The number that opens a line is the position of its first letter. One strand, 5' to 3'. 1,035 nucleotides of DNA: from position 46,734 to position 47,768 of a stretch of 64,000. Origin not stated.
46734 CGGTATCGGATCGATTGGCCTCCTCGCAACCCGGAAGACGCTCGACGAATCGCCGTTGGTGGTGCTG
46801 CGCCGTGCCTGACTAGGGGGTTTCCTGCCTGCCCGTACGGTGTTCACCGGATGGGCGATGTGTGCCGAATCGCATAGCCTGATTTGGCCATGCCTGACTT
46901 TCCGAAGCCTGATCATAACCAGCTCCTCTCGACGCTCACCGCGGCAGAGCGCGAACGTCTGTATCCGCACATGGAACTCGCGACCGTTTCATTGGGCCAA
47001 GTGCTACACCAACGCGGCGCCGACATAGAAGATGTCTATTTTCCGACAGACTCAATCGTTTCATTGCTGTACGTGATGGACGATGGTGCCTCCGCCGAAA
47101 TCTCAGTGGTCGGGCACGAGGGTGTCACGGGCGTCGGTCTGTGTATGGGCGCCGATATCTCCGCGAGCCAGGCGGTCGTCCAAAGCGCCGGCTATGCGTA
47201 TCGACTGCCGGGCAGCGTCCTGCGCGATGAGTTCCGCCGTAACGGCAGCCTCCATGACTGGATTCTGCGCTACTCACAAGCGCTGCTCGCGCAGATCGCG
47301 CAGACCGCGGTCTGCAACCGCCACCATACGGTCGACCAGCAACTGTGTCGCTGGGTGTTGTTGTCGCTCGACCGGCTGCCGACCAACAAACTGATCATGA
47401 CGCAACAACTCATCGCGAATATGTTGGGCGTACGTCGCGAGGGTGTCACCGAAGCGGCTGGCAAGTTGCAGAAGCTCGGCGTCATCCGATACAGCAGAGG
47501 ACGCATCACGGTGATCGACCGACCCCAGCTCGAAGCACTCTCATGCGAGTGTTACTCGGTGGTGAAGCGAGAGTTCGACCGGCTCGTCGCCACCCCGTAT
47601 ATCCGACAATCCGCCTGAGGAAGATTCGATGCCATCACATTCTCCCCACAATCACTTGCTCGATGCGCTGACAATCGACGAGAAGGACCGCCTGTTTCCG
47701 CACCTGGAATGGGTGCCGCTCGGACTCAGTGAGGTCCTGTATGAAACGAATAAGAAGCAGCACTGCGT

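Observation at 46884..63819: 17-kb stress/dormancy/envelope island organised around two tandem pairs of Crp/Fnr paralogs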

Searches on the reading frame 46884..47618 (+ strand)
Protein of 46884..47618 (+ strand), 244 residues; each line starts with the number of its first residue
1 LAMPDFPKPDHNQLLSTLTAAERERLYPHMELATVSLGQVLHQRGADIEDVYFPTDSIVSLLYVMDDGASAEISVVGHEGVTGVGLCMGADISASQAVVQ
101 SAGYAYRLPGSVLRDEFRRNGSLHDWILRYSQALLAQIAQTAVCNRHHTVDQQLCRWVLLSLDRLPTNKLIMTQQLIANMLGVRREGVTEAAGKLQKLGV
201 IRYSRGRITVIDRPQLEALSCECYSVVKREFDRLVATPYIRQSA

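Call 3: search_protein_families(library=pfam, proteins=[window:46884-47618:+], max_evalue=0.01)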
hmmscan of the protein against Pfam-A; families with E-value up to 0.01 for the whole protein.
window:46884-47618:+ (244 aa): 3 families
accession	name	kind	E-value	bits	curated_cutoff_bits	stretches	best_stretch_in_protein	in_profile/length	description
PF13545.12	HTH_Crp_2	-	2.8e-14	53.3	27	1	152-219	1-70/70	Crp-like helix-turn-helix domain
PF00027.35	cNMP_binding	-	3.3e-05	24.2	27.5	1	37-120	6-89/89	Cyclic nucleotide-binding domain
PF12802.13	MarR_2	-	0.003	18.1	27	1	158-203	10-52/61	MarR family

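Call 10: find_homologous_proteins(query=window:46884-47618:+)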
Query window:46884-47618:+ (244 aa): 8000 proteins with E <= 0.001 among 8000 candidates; the best 120 are listed.
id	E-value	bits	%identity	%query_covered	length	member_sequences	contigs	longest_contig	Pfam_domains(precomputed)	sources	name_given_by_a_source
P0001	2.6e-146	503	94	99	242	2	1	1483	PF13545.13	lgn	-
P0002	4.6e-145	499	93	99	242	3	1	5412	PF13545.13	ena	-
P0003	1.1e-140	485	90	99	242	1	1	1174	PF13545.13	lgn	-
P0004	4.0e-138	476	89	99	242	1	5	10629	PF13545.13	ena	-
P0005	3.6e-137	473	88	99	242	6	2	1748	PF13545.13,PF00027.36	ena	-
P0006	3.2e-134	464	87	99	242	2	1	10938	PF13545.13,PF00027.36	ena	-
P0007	1.4e-132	458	86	99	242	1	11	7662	PF13545.13,PF00027.36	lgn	-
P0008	6.4e-128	443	84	99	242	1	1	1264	PF13545.13,PF00027.36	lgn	-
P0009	1.9e-122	425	89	90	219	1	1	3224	PF13545.13,PF00027.36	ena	-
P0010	2.5e-119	415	77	99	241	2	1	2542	PF13545.13,PF00027.36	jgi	jgi:CRP-like cAMP-binding protein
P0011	3.0e-119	415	77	99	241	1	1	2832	PF13545.13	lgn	-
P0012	2.2e-117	409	75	99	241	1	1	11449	PF13545.13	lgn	-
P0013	3.0e-111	389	74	99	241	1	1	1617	PF13545.13,PF00027.36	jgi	jgi:CRP-like cAMP-binding protein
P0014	3.1e-110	385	75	95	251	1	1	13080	PF13545.13,PF00027.36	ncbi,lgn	ncbi:MAG: Crp/Fnr family transcriptional regulator [Pseudohongiellaceae bacterium]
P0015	1.6e-109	383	73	99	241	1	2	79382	PF13545.13,PF00027.36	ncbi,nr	ncbi:MAG: Crp/Fnr family transcriptional regulator [Xanthomonadaceae bacterium]|nr:Crp/Fnr family tr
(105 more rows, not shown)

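Call 14: find_encoding_contigs(protein=window:46890-47618:+, flank=10000, max_places=4)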
Protein window:46890-47618:+ (242 aa): 3 contigs read that carry it; 3 places shown.
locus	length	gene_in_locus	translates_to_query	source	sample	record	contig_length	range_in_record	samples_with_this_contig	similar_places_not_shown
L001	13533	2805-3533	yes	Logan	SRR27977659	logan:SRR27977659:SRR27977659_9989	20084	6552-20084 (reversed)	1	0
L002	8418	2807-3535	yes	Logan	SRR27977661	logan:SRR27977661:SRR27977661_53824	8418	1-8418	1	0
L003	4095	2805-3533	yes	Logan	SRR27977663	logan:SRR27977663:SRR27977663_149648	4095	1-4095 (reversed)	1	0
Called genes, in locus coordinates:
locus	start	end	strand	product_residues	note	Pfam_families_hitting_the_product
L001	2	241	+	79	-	?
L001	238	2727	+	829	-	PF02687:FtsX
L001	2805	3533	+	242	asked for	PF00027:cNMP_binding (faint), PF13545:HTH_Crp_2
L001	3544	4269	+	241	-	PF13545:HTH_Crp_2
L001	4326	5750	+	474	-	PF01435:Peptidase_M48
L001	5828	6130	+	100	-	PF19029:DUF883_C (weak)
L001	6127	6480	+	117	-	PF07332:Phage_holin_3_6 (weak)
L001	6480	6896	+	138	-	-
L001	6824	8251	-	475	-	PF13091:PLDc_2, PF00614:PLDc (faint), PF13091:PLDc_2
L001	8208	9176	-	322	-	PF04972:BON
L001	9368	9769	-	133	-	PF05239:PRC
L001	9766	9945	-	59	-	PF05532:CsbD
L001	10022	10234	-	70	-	-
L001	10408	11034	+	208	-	PF00081:Sod_Fe_N, PF02777:Sod_Fe_C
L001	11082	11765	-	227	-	-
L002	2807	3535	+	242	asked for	PF00027:cNMP_binding (faint), PF13545:HTH_Crp_2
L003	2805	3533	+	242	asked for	PF00027:cNMP_binding (faint), PF13545:HTH_Crp_2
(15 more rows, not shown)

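Call 15: find_encoding_contigs(protein=P0015, flank=10000, max_places=3)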
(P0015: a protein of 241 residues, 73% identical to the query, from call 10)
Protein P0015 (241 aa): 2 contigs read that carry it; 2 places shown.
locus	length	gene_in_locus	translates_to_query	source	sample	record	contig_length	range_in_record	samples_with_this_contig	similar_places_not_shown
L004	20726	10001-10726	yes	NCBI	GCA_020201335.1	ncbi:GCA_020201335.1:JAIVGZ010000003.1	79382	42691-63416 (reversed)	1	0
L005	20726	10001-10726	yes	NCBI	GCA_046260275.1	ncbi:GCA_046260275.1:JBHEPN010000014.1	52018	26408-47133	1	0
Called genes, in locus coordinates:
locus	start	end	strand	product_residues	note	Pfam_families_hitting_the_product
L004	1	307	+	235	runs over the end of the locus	PF00215:OMPdecase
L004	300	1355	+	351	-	PF01208:URO-D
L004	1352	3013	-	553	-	PF00501:AMP-binding, PF13193:AMP-binding_C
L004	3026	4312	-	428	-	PF01546:Peptidase_M20, PF07687:M20_dimer (weak)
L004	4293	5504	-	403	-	PF01053:Cys_Met_Meta_PP, PF01212:Beta_elim_lyase (faint), PF00155:Aminotran_1_2 (weak), PF06838:Met_gamma_lyase (weak)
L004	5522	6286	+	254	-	PF00106:adh_short, PF08659:KR, PF13561:adh_short_C2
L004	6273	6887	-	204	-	PF25182:NonGDSL, PF00657:Lipase_GDSL, PF13472:Lipase_GDSL_2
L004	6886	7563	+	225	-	PF00005:ABC_tran, PF13304:AAA_21 (faint)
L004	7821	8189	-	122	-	-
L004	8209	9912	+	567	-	PF02687:FtsX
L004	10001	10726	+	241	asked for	PF00027:cNMP_binding (faint), PF13545:HTH_Crp_2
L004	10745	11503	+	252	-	PF00027:cNMP_binding (weak), PF13545:HTH_Crp_2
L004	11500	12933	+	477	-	PF01435:Peptidase_M48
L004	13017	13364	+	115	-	-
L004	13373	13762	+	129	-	PF07332:Phage_holin_3_6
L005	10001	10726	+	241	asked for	PF00027:cNMP_binding (faint), PF13545:HTH_Crp_2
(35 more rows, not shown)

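Call 17: find_related_loci(query=A1, collection=genome_contigs, flank=10000)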
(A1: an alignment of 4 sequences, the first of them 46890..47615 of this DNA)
Query A1 (242 aa) in genome_contigs; peptide patterns used: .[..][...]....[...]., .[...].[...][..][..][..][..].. (x = any residue, [..] = any of these).
598 stretches matched a pattern (row limit reached: there are more); 538 encode a relative of the query (tblastn E <= 1e-3); the best 80 are kept; 80 distinct loci.
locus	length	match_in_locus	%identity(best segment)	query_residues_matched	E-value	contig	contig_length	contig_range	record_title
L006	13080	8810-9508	75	4-236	2e-118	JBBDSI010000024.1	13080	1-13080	MAG: Pseudohongiellaceae bacterium isolate LejiaC_62_33 Lejia_C_11033_length_13080_cov_17, whole genome shotgun sequence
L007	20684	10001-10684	68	6-233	8e-104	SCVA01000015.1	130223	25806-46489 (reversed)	MAG: Nevskiaceae bacterium isolate GW715_bin.28 GW715_bin.28-39880, whole genome shotgun sequence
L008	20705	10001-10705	66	1-237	3e-103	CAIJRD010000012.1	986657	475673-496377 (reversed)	MAG: uncultured Sinobacteraceae bacterium isolate MJ130729B_bin-348 genome assembly, contig: bin-348:12/20, whole genome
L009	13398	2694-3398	64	2-236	1e-104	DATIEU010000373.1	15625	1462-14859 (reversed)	MAG TPA_asm: Steroidobacteraceae bacterium isolate SMAG_U16377 k141_1394983, whole genome shotgun sequence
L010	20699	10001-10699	66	1-233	1e-101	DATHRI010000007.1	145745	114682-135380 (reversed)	MAG TPA_asm: Steroidobacteraceae bacterium isolate SMAG_U12761 k141_340876, whole genome shotgun sequence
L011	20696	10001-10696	67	10-241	3e-101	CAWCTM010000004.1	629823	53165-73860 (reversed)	MAG: uncultured Gammaproteobacteria bacterium isolate MFD01716.bin.1.190 genome assembly, contig: contig_14301, whole ge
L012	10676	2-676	68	12-236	3e-101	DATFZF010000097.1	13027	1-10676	MAG TPA_asm: Steroidobacteraceae bacterium isolate SMAG_U9562 k141_964901, whole genome shotgun sequence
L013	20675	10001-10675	68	9-233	9e-101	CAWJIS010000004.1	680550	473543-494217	MAG: uncultured Gammaproteobacteria bacterium isolate MFD05377.bin.1.66 genome assembly, contig: contig_30811, whole gen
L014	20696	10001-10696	64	1-232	2e-100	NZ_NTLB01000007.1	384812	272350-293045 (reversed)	Mangrovitalea sediminis strain M11-4 Scaffold6_1, whole genome shotgun sequence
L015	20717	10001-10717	63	1-239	4e-100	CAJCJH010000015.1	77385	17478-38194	Rhodospirillales bacterium isolate MOSS_genome_mining.7 genome assembly, contig: k119_229076, whole genome shotgun seque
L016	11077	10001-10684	66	7-234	2e-100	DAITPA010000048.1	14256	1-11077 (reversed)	MAG TPA_asm: Steroidobacteraceae bacterium isolate CTOTU25351 NODE_1175_length_14256_cov_9.280473, whole genome shotgun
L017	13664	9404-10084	66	7-233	5e-100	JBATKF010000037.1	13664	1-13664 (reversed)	MAG: Sedimenticolaceae bacterium isolate MFD10235_ilm_asm_bin25 k127_247273, whole genome shotgun sequence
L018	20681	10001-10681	65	7-233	2e-99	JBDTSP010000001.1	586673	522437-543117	MAG: Pseudomonadota bacterium isolate cluster3_bin.274 NODE_2_length_586673_cov_23.105462, whole genome shotgun sequence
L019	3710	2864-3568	63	1-235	1e-100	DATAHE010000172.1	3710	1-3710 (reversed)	MAG TPA_asm: Steroidobacteraceae bacterium isolate SMAG_U6847 k141_587705, whole genome shotgun sequence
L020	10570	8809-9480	67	10-233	3e-99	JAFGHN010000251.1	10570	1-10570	MAG: Spirochaetales bacterium isolate Zod_Metabat.1463 k87_5884265, whole genome shotgun sequence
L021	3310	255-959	62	1-235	6e-101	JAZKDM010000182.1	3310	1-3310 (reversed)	MAG: Pseudomonadota bacterium isolate DC_HB_01_SPN181219-bin051 DCHB01SPN_B051_0_000000000182, whole genome shotgun sequ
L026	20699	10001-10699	63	1-233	1e-98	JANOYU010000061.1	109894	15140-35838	MAG: Methylophilaceae bacterium isolate VAR_79_metabat_70 VAR_79_k141_1696125, whole genome shotgun sequence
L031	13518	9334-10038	61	1-235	1e-97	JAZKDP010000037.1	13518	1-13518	MAG: Pseudomonadota bacterium isolate DC_HB_01_SPN181219-bin056_1 DCHB01SPN_B056_1_000000000037, whole genome shotgun se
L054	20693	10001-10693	64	6-238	4e-96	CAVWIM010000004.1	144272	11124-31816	MAG: uncultured beta proteobacterium isolate MFD02159.bin.2.19 genome assembly, contig: contig_24516, whole genome shotg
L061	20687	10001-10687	62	6-234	3e-95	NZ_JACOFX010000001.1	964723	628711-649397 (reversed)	Undibacterium umbellatum strain NL8W NODE_1_length_964723_cov_29.120996_1, whole genome shotgun sequence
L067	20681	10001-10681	64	7-233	2e-95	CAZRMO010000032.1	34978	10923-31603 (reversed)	MAG TPA_asm: uncultured Enterobacteriaceae bacterium isolate binchicken_co224_260 genome assembly, contig: NODE_985_leng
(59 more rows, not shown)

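Call 21: search_solved_structures(query=window:46890-47615:+, max_evalue=0.01)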
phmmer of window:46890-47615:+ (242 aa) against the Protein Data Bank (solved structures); distinct sequences matched with E-value up to 0.01: 1.
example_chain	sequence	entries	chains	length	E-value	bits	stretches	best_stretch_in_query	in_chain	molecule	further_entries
3dv8_A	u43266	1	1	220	1.2e-06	31.5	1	147-217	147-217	transcriptional regulator, Crp/Fnr family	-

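Call 25: search_protein_families(library=ncbifam, proteins=[window:46890-47618:+], max_evalue=0.01)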
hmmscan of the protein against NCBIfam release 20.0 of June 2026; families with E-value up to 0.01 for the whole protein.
window:46890-47618:+ (242 aa): 2 families
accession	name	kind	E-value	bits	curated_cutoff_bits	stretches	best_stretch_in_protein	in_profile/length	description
TIGR03697.1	NtcA_cyano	equivalog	0.0019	18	244.95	1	132-213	106-187/193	global nitrogen regulator NtcA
NF010499.0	PRK13918.1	equivalog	0.0075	15.8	274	0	170-218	153-201/205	CRP/FNR family transcriptional regulator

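Call 47: predict_structure(alignment_id=A2)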
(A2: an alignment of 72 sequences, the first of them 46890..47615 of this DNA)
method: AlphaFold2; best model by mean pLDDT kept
length: 242 residues; sequences in the alignment: 72
mean_pLDDT: 91.3   pTM: 0.87
mean pLDDT of the five models: 91.3, 90.1, 89.7, 89.2, 88.8
residues with pLDDT >= 90: 189; 70-90: 43; 50-70: 3; < 50: 7
segments of 3 or more residues with pLDDT < 50: 237-242
pLDDT, mean of each block of 10 residues (from residue 1): 84 95 98 95 96 95 84 94 93 93 98 95 95 93 92 94 86 82 92 97 92 97 95 65 41
secondary structure, 60 per line:
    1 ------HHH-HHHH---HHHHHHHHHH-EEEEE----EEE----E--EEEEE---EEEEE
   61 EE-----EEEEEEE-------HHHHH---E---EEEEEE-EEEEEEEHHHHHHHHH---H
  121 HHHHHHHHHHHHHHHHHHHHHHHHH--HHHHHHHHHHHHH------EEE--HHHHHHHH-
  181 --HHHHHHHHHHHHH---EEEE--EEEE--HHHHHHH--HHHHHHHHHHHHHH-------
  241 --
elements in order: H11-14 H18-27 E29-33 E38-40 E48-52 E56-62 E68-74 H82-86 E94-99 E101-107 H108-116 H120-145 H148-160 E167-169 H172-179 H183-195 E199-202 E205-208 H211-217 H220-233

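Call 52: fold_search(model_id=the predicted structure, library=pdb)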
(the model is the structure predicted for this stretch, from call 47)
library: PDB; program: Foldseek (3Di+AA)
matches with E <= 10: 1759; with E <= 0.001: 410
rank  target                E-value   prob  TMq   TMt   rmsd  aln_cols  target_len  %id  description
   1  3d0s_A                1.5e-12  1.00  0.72  0.77   3.6       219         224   16  cAMP receptor protein from m.tuberculosis, cAMP-free form (released 2009-02-03)
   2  4a2u_F                1.9e-12  1.00  0.73  0.78   3.5       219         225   16  CRP(CAP) from Myco. Tuberculosis, with cAMP (released 2012-10-10)
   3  4cyd_A                2.1e-12  1.00  0.73  0.78   3.1       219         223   19  GlxR bound to cAMP (released 2014-12-17)
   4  4a2u_H                3.0e-12  1.00  0.74  0.78   3.0       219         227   16  CRP(CAP) from Myco. Tuberculosis, with cAMP (released 2012-10-10)
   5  3dv8                  5.0e-12  1.00  0.60  0.66   4.9       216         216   18  Crystal structure of a putative transcriptional regulator of the crp/fnr family (eubrec_1222) from eubacterium rectale a (released 2008-08-05)
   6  4byy_A                6.3e-12  1.00  0.67  0.71   4.1       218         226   18  Apo GlxR (released 2014-07-30)
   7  3i54_A                6.7e-12  1.00  0.70  0.75   3.6       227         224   16  Crystal structure of MtbCRP in complex with cAMP (released 2009-09-08)
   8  9qll                  9.5e-12  1.00  0.72  0.75   2.9       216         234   18  Crystal structure of holo-D4A-FNR of A. fischeri (released 2026-04-08)
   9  2gau                  1.1e-11  1.00  0.72  0.79   3.1       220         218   12  Crystal structure of transcriptional regulator, Crp/Fnr family from Porphyromonas gingivalis (APC80792), Structural geno (released 2006-04-11)
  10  3i54_C                1.1e-11  1.00  0.68  0.79   3.3       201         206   17  Crystal structure of MtbCRP in complex with cAMP (released 2009-09-08)
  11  9qly                  1.3e-11  1.00  0.73  0.76   3.0       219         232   18  Crystal structure of holo-D130A-FNR of A. fischeri (released 2026-04-08)
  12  8qto                  1.4e-11  1.00  0.75  0.77   3.2       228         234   18  CRYSTAL STRUCTURE OF HOLO-L28H-FNR OF A. FISCHERI (released 2023-11-29)
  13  3r6s_A                1.6e-11  1.00  0.71  0.76   3.6       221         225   19  Crystal structure of GlxR transcription factor from Corynebacterium glutamicum with cAMP (released 2012-03-28)
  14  3mzh_A                1.8e-11  1.00  0.74  0.79   2.9       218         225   16  Crystal structure of cAMP receptor protein from mycobacterium tuberculosis in complex with cAMP and its DNA binding el (released 2011-06-08)
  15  3r6s_C                1.8e-11  1.00  0.71  0.76   3.5       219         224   19  Crystal structure of GlxR transcription factor from Corynebacterium glutamicum with cAMP (released 2012-03-28)
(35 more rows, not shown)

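Call 54: search_dna_similar(query=window:46890-47615:+, collection=plasmids, mode=protein, max_rows=30, max_evalue=1e-30)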
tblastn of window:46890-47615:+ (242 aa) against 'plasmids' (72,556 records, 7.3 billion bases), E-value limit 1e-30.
Records with a match: 210; places in all: 294; records where one place covers at least 80% of the query: 207.
Best place of each record, by identity: 60-80% 15; <60% 195.
By first word of the organism name: Rhizobium 57; Sinorhizobium 47; Burkholderia 13; Microvirga 11; Cupriavidus 9; Mycetohabitans 9; Caballeronia 7; Methylobacterium 5; Mesorhizobium 5; Skermanella 3; and 31 more.
By predicted mobility (MOB-suite, as given by PLSDB): non-mobilizable 104; conjugative 85; mobilizable 21.
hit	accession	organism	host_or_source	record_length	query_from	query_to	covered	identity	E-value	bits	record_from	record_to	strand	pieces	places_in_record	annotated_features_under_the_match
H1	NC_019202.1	Pseudomonas aeruginosa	airways of a cystic fibrosis patient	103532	1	238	98%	67.6%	2e-103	335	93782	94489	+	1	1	Crp/Fnr family transcriptional regulator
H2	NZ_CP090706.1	Burkholderia multivorans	Homo sapiens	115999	1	233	96%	63.1%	3e-94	309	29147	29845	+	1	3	Crp/Fnr family transcriptional regulator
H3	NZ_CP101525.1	Burkholderia arboris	mixed culture,soil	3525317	1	233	96%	63.1%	3e-94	309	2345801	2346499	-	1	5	none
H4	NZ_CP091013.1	Burkholderia cenocepacia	-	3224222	1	233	96%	63.1%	9e-93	304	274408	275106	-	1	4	none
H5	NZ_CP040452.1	Halomonas sp. PA16-9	-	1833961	9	233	93%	65.3%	3e-85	283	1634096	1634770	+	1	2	none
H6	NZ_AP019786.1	Methylomagnum ishizawai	-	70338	7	236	95%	63.5%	2e-89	295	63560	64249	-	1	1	Crp/Fnr family transcriptional regulator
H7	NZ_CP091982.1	Burkholderia vietnamiensis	Homo sapiens,clinical isolate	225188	1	230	95%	63.0%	3e-91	300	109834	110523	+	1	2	Crp/Fnr family transcriptional regulator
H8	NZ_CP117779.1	Burkholderia sp. FERM BP-3421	soil sample,soil sample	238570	1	233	96%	61.8%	5e-91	300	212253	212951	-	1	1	Crp/Fnr family transcriptional regulator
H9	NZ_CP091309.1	Burkholderia pyrrocinia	-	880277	1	230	95%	62.6%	3e-90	297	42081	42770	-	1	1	Crp/Fnr family transcriptional regulator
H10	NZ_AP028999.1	Paraburkholderia sp. 22B1P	-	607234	1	233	96%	61.4%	7e-89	293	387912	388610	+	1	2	Crp/Fnr family transcriptional regulator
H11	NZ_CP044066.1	Cupriavidus pauculus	Homo sapiens,clinical isolate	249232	7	233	94%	62.6%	1e-93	307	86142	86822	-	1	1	Crp/Fnr family transcriptional regulator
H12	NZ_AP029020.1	Acidovorax sp. DW039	Lemna minor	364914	7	233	94%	62.6%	1e-90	298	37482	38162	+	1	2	Crp/Fnr family transcriptional regulator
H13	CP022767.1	Ralstonia solanacearum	Solanum tuberosum,single cell,Potato ...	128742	5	233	95%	61.1%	3e-88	291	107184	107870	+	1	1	Crp/Fnr family transcriptional regulator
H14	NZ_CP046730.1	Ralstonia syzygii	tobacco,cell culture,leaf veins ...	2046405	5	233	95%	60.7%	1e-87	290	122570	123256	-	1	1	none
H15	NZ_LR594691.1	Variovorax sp. WDL1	linuron-contaminated soil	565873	4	233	95%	60.0%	1e-83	278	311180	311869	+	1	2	Crp/Fnr family transcriptional regulator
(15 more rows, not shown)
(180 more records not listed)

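Call 55: get_annotated_region(hit=H4, flank=12000)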
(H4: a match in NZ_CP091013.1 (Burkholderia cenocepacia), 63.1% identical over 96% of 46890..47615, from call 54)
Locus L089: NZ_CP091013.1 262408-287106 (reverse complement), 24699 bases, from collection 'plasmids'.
description: Burkholderia cenocepacia strain CMCC(B)23006 plasmid unnamed1, complete sequence
organism: Burkholderia cenocepacia (NCBI taxid 95486)
taxonomy: Bacteria; Pseudomonadota; Betaproteobacteria; Burkholderiales; Burkholderiaceae; Burkholderia; Burkholderia cenocepacia
host: -; source: -; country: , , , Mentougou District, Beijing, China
typing (MOB-suite, as given by PLSDB): non-mobilizable
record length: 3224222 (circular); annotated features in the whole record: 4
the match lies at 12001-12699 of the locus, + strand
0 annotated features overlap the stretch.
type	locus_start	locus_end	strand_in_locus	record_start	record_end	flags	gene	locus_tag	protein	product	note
